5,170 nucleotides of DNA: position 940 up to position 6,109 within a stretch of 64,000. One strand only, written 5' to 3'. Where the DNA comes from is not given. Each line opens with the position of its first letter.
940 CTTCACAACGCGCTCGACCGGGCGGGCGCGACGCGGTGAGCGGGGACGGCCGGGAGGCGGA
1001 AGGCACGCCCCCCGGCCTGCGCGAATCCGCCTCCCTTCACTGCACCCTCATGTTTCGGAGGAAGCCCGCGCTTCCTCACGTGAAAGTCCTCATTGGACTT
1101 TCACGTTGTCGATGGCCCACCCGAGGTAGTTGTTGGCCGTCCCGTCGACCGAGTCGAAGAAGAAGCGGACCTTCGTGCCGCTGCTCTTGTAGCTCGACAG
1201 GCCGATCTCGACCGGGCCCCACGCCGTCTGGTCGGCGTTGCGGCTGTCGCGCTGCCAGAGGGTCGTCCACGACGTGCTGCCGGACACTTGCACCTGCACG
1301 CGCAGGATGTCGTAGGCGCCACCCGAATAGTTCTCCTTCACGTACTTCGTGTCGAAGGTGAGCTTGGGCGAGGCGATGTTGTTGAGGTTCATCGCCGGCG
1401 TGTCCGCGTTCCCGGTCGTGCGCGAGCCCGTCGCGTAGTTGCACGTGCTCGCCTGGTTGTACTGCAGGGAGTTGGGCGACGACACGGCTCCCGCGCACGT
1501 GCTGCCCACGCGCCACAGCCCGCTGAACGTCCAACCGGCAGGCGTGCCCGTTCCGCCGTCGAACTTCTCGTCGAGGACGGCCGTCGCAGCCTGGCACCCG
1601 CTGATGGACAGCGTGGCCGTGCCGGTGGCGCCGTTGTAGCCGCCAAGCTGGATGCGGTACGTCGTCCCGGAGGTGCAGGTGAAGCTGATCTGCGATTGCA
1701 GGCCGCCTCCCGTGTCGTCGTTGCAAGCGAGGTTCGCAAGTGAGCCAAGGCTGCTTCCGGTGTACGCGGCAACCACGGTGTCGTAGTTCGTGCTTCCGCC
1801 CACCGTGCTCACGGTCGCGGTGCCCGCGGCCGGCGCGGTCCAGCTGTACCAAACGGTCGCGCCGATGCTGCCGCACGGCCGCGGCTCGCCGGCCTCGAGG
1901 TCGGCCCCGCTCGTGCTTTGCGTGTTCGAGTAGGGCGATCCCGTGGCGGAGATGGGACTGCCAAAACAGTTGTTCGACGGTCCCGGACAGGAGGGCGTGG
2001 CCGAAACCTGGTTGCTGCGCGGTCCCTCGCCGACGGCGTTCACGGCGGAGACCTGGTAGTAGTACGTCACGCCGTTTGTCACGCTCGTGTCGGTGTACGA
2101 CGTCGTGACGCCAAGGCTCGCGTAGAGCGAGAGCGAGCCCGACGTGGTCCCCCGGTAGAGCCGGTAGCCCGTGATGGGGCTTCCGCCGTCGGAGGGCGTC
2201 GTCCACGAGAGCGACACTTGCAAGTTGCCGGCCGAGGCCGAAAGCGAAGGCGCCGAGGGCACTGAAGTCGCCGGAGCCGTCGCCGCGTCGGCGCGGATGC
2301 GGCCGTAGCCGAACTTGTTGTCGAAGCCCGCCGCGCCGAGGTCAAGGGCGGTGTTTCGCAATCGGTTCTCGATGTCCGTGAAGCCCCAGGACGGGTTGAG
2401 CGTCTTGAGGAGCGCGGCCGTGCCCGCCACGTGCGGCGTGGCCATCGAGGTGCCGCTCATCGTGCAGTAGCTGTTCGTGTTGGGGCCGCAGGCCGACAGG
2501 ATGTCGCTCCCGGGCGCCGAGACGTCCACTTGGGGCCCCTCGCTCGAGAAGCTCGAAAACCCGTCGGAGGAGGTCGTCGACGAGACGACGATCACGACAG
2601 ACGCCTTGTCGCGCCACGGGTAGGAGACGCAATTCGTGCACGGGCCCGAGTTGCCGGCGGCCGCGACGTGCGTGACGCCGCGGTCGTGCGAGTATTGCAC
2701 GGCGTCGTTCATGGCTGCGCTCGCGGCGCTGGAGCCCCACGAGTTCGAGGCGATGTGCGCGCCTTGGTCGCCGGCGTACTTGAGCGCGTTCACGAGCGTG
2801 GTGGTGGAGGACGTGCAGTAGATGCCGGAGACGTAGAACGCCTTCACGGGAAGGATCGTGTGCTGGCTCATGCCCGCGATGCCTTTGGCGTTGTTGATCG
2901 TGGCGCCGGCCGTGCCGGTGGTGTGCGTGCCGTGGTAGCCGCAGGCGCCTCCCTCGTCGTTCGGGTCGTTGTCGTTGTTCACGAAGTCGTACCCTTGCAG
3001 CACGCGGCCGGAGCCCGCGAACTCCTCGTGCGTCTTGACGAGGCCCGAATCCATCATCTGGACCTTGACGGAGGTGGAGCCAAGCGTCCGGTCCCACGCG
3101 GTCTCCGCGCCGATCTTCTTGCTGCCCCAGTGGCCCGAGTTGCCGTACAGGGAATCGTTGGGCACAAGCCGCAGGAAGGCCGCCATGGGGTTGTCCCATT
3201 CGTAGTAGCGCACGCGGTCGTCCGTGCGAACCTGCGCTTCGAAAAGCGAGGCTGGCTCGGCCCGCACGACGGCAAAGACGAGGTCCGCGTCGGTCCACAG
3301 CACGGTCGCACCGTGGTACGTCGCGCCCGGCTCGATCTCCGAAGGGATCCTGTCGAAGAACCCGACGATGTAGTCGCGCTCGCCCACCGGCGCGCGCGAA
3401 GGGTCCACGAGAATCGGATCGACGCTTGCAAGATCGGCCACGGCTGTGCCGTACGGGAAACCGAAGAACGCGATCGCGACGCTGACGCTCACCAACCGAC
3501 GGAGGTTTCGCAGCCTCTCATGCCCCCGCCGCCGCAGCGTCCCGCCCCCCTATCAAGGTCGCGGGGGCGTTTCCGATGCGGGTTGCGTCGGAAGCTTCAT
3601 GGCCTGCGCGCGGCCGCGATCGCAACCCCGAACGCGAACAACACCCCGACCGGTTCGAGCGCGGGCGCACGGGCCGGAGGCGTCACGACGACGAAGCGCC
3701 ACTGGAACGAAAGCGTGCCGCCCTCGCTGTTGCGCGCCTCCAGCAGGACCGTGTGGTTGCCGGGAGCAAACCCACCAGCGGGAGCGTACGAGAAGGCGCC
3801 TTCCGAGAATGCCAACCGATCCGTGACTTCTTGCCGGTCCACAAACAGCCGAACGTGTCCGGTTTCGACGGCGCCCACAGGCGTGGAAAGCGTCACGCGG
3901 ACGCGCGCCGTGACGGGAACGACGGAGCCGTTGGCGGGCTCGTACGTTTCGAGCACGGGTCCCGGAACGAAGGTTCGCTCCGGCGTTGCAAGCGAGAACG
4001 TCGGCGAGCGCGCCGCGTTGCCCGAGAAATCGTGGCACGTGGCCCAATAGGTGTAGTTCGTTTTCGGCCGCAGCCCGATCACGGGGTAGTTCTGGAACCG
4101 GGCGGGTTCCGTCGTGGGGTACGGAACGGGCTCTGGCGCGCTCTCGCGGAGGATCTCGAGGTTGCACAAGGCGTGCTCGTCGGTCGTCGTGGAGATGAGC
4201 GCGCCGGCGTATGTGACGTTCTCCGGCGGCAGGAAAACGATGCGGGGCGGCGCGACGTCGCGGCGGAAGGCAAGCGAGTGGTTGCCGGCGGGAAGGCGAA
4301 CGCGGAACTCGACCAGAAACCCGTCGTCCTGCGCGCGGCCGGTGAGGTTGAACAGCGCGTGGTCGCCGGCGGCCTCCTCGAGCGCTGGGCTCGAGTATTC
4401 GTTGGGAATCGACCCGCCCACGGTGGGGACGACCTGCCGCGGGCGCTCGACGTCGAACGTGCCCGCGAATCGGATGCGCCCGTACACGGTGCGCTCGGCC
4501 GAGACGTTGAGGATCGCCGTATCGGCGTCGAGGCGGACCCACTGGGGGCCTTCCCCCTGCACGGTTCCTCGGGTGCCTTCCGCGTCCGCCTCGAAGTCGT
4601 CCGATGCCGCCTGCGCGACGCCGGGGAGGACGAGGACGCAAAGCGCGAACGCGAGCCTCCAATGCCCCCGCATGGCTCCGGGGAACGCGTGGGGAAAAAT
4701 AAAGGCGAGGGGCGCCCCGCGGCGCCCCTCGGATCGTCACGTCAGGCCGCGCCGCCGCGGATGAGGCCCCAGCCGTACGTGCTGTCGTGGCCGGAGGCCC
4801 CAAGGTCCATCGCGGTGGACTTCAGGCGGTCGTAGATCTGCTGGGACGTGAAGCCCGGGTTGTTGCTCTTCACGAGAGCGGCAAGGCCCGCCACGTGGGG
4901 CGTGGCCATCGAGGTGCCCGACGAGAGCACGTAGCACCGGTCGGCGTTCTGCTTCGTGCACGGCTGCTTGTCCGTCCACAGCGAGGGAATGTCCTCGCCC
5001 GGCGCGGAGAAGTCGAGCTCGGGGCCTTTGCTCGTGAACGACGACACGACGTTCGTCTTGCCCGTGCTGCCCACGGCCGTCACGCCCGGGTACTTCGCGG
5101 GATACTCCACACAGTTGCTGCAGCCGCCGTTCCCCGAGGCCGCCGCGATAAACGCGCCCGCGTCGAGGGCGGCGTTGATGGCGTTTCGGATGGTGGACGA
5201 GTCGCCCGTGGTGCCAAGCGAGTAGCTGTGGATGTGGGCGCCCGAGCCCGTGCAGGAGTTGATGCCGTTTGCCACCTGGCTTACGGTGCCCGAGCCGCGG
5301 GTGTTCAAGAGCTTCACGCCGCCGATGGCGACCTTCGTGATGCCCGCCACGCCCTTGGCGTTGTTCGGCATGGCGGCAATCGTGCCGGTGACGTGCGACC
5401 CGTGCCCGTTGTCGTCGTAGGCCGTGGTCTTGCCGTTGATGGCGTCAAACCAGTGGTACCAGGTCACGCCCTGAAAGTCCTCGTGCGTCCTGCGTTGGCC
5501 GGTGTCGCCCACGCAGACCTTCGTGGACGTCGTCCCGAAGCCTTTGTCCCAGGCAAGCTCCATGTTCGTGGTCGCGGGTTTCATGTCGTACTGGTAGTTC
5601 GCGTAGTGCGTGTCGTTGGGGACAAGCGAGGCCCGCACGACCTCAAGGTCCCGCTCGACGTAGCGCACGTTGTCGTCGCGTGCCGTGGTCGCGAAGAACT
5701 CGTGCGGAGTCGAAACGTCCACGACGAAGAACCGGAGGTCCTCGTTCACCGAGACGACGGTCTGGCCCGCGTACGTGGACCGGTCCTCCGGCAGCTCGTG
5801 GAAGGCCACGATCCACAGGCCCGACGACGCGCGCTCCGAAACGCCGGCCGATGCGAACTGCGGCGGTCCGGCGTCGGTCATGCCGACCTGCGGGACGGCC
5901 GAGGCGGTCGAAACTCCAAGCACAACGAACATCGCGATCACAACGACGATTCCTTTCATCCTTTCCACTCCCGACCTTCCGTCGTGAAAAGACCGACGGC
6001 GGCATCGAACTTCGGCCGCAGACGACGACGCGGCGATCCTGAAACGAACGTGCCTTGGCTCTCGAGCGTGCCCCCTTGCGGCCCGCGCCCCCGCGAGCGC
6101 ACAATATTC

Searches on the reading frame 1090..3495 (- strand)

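Call 14: search_protein_families(library=pfam, proteins=[window:1090-3495:-], max_evalue=0.001)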
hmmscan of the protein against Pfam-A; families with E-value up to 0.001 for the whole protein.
window:1090-3495:- (801 aa): 3 families
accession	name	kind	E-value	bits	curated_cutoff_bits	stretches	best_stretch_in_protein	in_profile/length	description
PF00082.27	Peptidase_S8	-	8e-47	160.4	21.8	1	142-398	3-288/288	Subtilase family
PF00041.27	fn3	-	9.1e-10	39.1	25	1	421-499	10-83/84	Fibronectin type III domain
PF04151.21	PPC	-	0.0005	21.3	25.9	1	548-617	3-68/70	Bacterial pre-peptidase C-terminal domain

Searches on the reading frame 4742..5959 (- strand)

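Call 14: search_protein_families(library=pfam, proteins=[window:4742-5959:-], max_evalue=0.001)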
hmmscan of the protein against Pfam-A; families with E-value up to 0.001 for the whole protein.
window:4742-5959:- (405 aa): 1 family
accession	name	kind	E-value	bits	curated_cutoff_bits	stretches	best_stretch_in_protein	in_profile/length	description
PF00082.27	Peptidase_S8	-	5.7e-53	180.5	21.8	1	145-398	3-288/288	Subtilase family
